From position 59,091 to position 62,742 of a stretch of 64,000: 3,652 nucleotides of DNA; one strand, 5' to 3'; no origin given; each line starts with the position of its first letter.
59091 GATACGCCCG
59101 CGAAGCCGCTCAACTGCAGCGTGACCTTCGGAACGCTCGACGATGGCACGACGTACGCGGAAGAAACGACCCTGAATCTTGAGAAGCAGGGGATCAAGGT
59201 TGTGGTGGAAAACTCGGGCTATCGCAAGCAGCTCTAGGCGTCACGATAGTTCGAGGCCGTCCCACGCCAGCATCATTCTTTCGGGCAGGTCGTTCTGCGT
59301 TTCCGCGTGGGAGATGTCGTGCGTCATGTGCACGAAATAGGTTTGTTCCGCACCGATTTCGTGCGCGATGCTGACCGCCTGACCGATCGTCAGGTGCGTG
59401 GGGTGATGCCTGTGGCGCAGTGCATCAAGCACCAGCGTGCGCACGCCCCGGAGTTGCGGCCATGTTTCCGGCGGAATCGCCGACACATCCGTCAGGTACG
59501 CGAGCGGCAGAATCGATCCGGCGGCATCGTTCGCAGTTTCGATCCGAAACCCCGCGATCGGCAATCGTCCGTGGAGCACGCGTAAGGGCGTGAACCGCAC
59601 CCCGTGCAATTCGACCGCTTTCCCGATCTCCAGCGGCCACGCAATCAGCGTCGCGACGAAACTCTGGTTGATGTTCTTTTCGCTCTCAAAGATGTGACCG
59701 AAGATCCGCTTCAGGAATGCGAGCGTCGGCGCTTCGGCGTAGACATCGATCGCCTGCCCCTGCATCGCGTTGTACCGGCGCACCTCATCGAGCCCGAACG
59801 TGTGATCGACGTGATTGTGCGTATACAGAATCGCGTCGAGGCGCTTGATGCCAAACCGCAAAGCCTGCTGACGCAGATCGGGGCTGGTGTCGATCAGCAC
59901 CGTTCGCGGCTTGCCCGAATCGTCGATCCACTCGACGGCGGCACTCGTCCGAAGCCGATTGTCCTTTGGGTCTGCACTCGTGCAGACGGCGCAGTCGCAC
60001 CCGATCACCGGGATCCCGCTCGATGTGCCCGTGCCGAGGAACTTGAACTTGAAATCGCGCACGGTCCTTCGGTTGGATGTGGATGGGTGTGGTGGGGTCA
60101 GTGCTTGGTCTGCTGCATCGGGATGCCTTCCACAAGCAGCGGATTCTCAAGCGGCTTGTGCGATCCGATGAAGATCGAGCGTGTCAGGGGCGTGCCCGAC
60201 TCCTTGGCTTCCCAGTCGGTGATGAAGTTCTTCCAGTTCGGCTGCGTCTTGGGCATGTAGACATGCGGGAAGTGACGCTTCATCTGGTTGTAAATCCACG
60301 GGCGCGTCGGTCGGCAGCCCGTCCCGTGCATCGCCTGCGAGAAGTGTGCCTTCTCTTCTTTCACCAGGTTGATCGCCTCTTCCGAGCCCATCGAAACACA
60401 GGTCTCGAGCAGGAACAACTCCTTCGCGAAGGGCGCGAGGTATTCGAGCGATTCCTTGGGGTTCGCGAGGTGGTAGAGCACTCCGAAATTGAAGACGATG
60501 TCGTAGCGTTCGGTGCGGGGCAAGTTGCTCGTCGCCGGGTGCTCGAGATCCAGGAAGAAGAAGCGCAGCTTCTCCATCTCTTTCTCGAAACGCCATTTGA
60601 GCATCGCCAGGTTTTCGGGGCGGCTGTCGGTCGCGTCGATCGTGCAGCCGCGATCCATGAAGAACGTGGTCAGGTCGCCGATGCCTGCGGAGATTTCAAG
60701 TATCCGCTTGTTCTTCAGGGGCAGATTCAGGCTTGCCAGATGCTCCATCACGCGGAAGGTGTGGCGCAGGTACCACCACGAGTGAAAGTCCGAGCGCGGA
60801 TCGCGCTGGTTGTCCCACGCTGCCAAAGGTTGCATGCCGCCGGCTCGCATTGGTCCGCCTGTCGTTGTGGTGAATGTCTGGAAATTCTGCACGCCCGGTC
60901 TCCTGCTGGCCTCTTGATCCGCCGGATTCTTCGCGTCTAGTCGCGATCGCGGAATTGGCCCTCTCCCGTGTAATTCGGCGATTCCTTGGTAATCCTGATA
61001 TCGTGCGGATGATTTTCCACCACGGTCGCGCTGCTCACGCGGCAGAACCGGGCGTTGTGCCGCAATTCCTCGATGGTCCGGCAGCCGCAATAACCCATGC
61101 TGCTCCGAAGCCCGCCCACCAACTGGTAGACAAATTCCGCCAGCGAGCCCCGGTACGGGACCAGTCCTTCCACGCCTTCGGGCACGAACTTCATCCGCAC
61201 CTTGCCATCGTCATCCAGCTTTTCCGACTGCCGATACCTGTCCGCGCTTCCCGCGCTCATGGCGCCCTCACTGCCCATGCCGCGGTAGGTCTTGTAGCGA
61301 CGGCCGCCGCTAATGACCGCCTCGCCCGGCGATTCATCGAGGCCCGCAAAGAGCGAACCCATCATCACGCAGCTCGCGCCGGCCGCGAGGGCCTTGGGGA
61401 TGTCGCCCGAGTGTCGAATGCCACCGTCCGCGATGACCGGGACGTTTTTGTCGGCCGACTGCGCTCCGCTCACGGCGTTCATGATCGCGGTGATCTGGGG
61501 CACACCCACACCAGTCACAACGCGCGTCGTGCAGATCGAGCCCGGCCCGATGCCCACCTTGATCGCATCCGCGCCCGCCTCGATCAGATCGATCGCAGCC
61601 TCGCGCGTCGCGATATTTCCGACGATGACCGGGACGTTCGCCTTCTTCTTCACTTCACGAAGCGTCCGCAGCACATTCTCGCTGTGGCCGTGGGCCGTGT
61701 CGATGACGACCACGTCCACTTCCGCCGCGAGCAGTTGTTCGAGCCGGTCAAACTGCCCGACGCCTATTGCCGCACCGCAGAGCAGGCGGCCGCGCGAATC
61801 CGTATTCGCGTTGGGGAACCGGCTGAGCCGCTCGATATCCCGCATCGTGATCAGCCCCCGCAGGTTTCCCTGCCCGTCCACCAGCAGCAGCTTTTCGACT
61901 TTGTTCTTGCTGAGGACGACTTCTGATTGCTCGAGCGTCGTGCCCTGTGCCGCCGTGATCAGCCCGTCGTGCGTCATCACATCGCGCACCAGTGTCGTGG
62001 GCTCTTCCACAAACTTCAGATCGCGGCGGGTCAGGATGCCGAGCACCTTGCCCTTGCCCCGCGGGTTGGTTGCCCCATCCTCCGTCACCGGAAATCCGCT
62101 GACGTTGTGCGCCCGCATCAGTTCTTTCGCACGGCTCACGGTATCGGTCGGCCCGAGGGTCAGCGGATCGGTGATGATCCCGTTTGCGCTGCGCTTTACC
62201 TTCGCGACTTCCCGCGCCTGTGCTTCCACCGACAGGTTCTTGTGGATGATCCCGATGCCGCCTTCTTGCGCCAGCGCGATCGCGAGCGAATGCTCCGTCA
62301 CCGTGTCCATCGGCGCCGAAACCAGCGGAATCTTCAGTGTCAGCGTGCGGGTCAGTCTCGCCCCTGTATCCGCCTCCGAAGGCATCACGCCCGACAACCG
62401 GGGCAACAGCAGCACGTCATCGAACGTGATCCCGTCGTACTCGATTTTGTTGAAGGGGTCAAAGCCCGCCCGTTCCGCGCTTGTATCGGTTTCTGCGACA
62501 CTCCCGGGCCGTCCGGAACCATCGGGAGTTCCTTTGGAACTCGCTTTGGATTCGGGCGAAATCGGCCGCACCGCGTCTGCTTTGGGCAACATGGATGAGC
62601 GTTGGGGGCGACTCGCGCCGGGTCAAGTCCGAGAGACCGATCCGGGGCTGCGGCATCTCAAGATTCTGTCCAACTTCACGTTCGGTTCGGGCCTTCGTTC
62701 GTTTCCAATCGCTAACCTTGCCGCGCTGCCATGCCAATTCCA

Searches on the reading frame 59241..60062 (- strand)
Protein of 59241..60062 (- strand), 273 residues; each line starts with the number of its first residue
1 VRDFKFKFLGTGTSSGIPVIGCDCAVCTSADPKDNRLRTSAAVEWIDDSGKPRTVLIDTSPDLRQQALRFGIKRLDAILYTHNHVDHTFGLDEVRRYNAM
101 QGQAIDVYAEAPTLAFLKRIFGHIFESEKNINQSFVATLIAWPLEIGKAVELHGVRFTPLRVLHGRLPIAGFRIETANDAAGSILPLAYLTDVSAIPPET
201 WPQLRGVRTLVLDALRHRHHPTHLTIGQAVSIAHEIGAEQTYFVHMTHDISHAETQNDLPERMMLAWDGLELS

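Call 87: search_protein_families(library=pfam, proteins=[window:59241-60062:-], max_evalue=0.00001)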
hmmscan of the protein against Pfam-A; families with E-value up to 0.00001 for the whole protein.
window:59241-60062:- (273 aa): 2 families
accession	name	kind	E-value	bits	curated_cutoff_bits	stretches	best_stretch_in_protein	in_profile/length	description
PF12706.13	Lactamase_B_2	-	1.1e-35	123.5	27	1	53-246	1-200/200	Beta-lactamase superfamily domain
PF00753.33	Lactamase_B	-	1.9e-11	44.7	22.7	1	53-165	16-97/196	Metallo-beta-lactamase superfamily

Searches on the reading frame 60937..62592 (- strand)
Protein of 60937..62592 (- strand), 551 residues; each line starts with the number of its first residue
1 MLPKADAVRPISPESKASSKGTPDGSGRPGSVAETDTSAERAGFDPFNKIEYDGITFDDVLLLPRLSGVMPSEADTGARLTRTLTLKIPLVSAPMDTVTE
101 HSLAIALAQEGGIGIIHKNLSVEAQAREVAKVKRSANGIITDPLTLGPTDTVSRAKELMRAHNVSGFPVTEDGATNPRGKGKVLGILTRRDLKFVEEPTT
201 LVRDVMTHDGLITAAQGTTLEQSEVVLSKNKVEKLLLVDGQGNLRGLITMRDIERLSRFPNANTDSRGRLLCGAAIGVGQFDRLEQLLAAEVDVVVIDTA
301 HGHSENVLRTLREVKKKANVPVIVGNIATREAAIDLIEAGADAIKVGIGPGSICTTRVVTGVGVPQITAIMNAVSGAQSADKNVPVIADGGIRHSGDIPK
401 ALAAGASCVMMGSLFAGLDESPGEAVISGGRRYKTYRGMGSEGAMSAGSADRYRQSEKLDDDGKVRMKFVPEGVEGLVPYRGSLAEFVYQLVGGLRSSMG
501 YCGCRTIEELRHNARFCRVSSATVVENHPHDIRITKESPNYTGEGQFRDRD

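Call 87: search_protein_families(library=pfam, proteins=[window:60937-62592:-], max_evalue=0.00001)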
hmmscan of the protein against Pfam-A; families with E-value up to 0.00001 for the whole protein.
window:60937-62592:- (551 aa): 7 families
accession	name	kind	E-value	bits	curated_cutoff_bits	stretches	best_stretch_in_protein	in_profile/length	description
PF00478.31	IMPDH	-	6.3e-154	512.5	25.6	1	54-530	1-345/345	IMP dehydrogenase / GMP reductase domain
PF00571.33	CBS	-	1.5e-17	64.1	24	1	140-192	6-51/57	CBS domain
PF03060.21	NMO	-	6.8e-13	49.1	28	1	278-425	100-235/331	Nitronate monooxygenase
PF01070.24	FMN_dh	-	1.4e-12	47.8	24.9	1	308-415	207-305/350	FMN-dependent dehydrogenase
PF00977.27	His_biosynth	-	1.5e-06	28.3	23.6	0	281-347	35-102/228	Histidine biosynthesis protein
PF01645.23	Glu_synthase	-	1.5e-06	28.1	20.4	1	306-413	193-305/369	Conserved region in glutamate synthase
PF01180.27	DHO_dh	-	2.1e-06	27.6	27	0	369-415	226-272/291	Dihydroorotate dehydrogenase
